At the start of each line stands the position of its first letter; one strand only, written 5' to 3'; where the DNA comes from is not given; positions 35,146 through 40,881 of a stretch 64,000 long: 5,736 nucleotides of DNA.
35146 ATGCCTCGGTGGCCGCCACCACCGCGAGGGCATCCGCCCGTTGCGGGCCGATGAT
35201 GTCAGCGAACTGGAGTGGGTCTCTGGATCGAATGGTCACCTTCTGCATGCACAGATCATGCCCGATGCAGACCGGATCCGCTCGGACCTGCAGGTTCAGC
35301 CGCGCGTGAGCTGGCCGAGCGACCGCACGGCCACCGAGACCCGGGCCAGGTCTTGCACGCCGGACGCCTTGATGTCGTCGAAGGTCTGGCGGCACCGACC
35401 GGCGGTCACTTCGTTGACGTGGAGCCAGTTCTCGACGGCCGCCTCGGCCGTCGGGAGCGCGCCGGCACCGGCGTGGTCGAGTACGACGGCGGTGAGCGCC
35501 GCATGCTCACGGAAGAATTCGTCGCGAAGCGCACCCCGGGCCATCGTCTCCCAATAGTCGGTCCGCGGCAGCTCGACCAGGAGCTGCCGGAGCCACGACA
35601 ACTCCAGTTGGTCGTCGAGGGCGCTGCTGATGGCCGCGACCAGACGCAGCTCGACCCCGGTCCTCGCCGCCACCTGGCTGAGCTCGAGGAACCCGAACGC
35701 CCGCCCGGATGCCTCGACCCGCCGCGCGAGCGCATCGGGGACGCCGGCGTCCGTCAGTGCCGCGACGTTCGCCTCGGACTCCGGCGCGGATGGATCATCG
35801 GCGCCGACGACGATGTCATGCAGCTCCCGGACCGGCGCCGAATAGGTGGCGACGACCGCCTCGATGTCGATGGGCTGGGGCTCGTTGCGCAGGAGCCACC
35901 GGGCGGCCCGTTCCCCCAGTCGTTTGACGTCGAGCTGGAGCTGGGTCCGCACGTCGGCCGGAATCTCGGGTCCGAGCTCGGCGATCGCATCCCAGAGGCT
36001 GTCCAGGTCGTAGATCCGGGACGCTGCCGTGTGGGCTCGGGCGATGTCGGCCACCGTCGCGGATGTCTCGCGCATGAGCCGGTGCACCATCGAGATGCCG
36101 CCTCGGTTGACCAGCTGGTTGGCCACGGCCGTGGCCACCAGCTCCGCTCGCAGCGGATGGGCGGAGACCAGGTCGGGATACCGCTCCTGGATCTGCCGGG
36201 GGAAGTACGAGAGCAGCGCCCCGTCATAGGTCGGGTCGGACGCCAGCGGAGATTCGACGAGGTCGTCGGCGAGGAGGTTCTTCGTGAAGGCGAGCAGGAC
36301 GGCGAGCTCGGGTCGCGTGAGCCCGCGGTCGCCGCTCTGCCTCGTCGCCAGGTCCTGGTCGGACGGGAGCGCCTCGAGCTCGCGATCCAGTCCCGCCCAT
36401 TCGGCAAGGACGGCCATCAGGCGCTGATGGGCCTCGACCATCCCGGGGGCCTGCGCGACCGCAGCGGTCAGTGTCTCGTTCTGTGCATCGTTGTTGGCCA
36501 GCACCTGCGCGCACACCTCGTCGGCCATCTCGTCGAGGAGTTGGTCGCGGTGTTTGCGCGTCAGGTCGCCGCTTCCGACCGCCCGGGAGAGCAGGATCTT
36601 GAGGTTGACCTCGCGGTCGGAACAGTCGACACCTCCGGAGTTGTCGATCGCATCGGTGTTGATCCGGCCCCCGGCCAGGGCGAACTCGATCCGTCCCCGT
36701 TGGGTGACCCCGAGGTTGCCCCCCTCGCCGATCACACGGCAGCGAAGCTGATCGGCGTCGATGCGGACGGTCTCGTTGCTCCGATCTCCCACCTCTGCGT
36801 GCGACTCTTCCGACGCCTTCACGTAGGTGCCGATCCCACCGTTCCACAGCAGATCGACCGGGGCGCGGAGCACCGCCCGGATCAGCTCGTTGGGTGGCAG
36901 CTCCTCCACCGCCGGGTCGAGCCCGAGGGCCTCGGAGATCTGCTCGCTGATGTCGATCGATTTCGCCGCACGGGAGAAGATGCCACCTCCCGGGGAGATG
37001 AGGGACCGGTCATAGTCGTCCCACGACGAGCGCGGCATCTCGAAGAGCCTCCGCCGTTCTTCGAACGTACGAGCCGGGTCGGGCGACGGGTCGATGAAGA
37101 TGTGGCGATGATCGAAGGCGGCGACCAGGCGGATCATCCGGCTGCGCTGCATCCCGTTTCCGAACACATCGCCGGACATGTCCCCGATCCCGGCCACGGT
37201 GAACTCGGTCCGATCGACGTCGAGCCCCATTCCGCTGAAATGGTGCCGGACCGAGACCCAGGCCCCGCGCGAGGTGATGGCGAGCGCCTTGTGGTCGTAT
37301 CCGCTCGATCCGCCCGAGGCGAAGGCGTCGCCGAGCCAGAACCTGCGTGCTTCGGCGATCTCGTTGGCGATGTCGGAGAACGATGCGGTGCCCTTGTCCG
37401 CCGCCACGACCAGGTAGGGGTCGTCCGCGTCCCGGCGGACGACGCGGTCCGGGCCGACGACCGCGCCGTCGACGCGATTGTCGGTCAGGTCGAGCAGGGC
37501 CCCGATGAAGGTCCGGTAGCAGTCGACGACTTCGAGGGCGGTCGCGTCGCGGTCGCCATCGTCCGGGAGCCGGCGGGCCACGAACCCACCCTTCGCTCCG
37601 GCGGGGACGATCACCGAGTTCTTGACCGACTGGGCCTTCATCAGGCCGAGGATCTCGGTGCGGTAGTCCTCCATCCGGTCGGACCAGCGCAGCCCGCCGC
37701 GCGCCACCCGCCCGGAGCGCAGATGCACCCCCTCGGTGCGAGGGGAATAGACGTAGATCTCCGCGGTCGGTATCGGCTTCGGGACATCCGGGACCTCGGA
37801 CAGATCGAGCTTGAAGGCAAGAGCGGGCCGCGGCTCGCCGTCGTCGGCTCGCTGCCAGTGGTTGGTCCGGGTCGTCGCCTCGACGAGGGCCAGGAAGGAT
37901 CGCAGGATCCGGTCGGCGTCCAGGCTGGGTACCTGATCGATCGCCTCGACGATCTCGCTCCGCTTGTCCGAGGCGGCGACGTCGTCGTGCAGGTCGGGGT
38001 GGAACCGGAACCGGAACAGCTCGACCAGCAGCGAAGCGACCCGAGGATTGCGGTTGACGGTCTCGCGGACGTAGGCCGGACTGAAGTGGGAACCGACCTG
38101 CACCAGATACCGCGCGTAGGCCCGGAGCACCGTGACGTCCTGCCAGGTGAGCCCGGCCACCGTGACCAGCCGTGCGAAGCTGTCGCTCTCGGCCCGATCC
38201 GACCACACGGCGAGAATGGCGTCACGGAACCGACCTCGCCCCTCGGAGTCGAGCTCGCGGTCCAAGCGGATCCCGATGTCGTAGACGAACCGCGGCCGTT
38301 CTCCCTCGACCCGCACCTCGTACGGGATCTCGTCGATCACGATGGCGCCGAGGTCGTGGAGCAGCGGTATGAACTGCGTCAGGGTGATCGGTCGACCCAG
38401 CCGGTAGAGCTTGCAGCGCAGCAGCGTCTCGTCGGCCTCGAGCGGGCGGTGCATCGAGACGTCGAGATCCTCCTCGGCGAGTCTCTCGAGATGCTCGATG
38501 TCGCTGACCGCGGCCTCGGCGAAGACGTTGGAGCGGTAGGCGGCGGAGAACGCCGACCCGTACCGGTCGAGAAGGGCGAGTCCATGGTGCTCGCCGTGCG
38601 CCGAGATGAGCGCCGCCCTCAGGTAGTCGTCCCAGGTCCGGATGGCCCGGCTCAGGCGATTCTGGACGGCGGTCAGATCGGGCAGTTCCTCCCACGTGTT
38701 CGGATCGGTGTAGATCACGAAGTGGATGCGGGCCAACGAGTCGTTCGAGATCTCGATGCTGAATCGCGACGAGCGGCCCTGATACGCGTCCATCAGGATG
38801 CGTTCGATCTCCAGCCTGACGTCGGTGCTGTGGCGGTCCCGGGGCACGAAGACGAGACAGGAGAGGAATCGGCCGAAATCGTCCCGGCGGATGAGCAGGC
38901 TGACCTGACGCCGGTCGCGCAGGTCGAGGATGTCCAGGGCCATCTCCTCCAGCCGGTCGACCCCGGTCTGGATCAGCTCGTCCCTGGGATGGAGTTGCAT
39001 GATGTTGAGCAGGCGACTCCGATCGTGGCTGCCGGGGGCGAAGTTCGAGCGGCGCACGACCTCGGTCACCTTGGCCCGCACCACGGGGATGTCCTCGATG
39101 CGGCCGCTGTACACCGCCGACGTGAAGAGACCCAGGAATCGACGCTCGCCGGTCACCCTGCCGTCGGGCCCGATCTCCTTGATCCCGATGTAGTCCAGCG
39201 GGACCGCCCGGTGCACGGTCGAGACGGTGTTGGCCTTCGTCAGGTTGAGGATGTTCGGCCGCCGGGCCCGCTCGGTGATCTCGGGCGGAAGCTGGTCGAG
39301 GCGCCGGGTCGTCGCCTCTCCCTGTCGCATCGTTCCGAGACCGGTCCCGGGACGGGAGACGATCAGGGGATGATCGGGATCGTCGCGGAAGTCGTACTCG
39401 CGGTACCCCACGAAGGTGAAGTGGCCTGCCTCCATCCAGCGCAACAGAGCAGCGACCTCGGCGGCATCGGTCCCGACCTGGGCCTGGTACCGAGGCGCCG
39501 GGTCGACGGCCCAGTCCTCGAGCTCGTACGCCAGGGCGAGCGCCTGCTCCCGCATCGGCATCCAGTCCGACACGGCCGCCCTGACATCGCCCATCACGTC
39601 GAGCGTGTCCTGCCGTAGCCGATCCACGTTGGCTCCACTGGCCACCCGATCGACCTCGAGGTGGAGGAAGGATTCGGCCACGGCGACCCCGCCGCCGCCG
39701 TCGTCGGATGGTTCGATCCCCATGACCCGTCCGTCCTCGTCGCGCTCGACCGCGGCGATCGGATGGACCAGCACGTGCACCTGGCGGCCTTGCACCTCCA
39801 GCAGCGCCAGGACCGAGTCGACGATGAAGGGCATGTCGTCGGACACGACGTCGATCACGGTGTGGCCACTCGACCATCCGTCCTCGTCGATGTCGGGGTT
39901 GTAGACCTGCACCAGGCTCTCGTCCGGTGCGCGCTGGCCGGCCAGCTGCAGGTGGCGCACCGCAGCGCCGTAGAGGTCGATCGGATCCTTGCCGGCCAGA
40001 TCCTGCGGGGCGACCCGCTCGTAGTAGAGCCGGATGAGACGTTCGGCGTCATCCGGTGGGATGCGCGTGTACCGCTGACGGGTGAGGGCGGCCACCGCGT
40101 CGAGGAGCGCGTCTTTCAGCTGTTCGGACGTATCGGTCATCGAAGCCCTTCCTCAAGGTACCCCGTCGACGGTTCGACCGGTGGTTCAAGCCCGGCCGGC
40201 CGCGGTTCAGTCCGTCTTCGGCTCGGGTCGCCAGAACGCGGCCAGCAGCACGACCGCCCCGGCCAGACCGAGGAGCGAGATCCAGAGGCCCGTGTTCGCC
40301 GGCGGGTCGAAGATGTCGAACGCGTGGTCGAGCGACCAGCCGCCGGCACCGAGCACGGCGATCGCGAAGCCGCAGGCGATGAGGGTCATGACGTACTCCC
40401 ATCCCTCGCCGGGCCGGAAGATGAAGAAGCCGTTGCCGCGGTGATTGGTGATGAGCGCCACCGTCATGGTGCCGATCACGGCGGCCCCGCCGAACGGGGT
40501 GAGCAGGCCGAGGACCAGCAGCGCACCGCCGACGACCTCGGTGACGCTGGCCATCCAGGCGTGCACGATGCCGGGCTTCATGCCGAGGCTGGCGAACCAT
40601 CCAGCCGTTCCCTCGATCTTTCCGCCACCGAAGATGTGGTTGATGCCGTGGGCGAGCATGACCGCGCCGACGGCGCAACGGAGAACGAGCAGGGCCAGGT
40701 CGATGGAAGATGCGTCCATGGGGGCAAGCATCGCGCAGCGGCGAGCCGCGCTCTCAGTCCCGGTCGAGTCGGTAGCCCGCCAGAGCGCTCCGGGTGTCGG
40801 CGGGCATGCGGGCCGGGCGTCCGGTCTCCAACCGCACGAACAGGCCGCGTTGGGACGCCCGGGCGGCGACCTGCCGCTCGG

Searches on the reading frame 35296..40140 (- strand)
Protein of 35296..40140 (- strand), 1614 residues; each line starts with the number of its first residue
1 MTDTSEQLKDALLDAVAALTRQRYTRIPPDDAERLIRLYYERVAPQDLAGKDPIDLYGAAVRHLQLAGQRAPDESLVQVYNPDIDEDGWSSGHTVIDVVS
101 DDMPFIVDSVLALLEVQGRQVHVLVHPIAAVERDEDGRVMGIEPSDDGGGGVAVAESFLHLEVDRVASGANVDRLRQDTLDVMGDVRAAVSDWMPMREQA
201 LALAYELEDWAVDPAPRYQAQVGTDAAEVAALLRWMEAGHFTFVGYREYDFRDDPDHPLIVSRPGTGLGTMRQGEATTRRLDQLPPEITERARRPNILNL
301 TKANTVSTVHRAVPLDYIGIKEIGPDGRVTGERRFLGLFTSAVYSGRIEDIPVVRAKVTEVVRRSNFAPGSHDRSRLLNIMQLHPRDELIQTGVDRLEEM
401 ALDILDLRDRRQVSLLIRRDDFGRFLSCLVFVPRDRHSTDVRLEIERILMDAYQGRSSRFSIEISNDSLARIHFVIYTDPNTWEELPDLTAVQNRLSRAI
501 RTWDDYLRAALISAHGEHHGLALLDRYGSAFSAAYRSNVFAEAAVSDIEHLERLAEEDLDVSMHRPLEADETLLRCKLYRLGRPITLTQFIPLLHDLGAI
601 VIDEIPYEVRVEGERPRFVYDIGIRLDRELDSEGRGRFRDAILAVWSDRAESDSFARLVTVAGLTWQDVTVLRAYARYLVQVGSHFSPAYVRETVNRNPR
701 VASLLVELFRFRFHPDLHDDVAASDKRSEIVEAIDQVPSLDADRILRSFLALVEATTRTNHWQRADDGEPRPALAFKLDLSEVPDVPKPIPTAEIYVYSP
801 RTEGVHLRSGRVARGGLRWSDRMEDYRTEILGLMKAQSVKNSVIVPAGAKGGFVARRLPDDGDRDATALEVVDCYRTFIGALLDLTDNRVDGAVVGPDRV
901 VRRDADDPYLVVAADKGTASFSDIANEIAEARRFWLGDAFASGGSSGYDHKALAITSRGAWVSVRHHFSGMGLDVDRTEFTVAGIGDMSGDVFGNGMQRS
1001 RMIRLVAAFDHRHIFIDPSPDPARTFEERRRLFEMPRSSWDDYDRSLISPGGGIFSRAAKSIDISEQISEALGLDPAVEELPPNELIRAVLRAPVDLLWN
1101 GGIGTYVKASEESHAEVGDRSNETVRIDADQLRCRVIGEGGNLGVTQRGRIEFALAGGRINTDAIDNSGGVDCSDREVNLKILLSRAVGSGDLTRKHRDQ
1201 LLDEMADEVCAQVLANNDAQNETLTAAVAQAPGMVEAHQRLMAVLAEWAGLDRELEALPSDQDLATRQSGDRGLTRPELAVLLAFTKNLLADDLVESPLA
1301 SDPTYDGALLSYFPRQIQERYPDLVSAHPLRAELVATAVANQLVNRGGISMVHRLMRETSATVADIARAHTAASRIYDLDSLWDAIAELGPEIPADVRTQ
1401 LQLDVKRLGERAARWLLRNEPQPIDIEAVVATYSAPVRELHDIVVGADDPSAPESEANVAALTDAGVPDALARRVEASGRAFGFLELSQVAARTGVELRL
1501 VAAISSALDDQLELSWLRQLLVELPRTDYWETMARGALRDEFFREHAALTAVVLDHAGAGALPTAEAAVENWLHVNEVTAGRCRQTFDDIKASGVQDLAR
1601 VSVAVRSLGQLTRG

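Call 28: search_protein_families(library=pfam, proteins=[window:35296-40140:-], max_evalue=0.0001)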
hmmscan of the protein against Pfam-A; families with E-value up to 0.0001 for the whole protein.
window:35296-40140:- (1614 aa): 8 families
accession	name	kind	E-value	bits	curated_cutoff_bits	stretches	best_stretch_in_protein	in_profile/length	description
PF05088.18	Bac_GDH_CD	-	9.7e-251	832.9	22.8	1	730-1225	2-495/497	Bacterial NAD-glutamate dehydrogenase, catalytic domain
PF21074.2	GDH_C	-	5.2e-102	341.9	26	1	1272-1609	2-338/339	Glutamate dehydrogenase, C-terminal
PF21075.3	GDH_ACT1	-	6.8e-47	159.3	23.7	1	35-178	1-143/144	Glutamate dehydrogenase, ACT1 domain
PF21076.3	GDH_ACT2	-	7.1e-28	97.5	22.8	1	415-504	2-90/90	Glutamate dehydrogenase, ACT2 domain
PF21078.2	GDH_HM3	-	2.1e-24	85.9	24.6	1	650-715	1-66/66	Glutamate dehydrogenase, helical motif 3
PF21073.2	GDH_HM1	-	1.8e-18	66.6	21.2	1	351-410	1-60/60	Glutamate dehydrogenase, helical motif 1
PF21077.3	GDH_ACT3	-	7.7e-17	61.2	22.2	1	558-629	1-72/80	Glutamate dehydrogenase, ACT3 domain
PF21079.2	GDH_HM2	-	4.7e-14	52.5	21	1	510-554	1-45/45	Glutamate dehydrogenase, helical motif 2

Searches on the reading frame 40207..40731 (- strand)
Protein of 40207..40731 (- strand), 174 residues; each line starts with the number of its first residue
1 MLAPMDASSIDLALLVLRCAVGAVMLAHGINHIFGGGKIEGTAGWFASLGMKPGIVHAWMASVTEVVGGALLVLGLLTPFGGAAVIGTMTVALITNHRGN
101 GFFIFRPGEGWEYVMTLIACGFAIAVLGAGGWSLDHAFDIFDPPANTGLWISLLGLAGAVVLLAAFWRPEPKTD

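Call 28: search_protein_families(library=pfam, proteins=[window:40207-40731:-], max_evalue=0.0001)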
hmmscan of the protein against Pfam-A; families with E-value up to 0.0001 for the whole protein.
window:40207-40731:- (174 aa): 1 family
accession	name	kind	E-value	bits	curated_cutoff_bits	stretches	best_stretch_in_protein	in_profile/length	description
PF07681.17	DoxX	-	4.1e-20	72.6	23.6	1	13-97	1-84/85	DoxX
